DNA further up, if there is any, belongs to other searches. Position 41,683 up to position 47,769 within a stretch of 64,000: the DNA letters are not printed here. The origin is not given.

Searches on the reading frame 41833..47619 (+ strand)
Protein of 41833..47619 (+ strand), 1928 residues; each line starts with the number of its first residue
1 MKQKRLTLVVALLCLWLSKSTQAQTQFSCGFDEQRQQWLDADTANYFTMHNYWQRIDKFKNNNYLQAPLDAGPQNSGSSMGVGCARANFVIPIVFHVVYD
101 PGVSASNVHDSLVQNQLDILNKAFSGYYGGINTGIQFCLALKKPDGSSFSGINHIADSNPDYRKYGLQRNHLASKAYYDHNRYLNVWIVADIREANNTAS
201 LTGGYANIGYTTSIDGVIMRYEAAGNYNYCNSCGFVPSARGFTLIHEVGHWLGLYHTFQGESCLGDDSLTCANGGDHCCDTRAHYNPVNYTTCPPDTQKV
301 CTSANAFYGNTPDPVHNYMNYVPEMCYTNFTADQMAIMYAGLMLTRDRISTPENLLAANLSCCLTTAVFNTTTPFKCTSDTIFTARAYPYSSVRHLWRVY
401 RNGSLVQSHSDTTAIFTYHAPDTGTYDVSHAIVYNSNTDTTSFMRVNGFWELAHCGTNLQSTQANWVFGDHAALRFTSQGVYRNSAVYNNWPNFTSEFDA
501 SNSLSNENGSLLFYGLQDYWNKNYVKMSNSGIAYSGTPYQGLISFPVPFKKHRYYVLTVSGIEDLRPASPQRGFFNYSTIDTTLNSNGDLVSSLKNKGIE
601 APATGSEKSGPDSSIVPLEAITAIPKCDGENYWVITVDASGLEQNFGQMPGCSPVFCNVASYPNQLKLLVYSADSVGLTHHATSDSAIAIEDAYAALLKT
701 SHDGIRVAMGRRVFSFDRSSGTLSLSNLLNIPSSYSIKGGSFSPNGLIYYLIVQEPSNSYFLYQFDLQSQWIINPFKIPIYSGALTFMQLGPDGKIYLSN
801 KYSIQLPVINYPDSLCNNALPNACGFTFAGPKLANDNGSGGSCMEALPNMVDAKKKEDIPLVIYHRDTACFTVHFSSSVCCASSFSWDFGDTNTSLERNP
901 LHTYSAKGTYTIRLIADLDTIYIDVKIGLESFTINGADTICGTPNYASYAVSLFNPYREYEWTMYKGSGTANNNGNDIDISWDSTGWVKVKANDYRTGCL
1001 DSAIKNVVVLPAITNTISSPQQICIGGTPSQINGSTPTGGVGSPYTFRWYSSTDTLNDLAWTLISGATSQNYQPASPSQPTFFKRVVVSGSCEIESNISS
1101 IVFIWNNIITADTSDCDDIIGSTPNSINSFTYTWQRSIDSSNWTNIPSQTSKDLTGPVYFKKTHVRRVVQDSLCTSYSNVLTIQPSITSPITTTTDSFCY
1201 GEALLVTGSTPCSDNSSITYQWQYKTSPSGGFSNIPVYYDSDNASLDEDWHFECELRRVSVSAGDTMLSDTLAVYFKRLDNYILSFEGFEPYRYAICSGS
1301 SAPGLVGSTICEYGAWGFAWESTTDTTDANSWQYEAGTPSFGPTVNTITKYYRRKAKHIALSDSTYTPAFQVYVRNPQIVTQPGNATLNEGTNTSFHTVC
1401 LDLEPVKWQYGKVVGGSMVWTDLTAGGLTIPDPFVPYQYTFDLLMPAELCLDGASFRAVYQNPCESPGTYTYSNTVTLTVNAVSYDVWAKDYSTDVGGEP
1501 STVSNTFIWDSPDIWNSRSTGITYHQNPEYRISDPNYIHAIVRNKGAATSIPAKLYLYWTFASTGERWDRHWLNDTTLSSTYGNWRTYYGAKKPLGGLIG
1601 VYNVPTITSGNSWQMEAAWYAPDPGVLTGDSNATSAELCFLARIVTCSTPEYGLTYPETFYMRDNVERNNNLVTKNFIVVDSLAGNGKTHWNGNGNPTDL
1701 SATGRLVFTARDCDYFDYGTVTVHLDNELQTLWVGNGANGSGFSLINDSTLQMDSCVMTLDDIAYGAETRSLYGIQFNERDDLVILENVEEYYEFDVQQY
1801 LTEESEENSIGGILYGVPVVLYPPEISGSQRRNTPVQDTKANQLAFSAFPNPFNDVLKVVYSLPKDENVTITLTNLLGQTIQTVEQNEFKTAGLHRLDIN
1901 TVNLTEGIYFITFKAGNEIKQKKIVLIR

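Call 17: search_protein_families(library=pfam, proteins=[window:41833-47619:+], max_evalue=0.001)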
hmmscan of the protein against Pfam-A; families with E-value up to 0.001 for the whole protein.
window:41833-47619:+ (1928 aa): 4 families
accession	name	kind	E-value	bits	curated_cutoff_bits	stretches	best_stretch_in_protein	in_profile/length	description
PF05572.19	Peptidase_M43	-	1e-15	58.4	23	1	174-342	8-151/152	Pregnancy-associated plasma protein-A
PF18962.6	Por_Secre_tail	-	5.2e-12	46.3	27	1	1849-1925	2-74/75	Secretion system C-terminal sorting domain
PF18911.6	PKD_4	-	6e-09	36.3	27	1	867-919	18-71/85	PKD domain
PF00801.26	PKD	-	0.00033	21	23.5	1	868-916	16-65/80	PKD domain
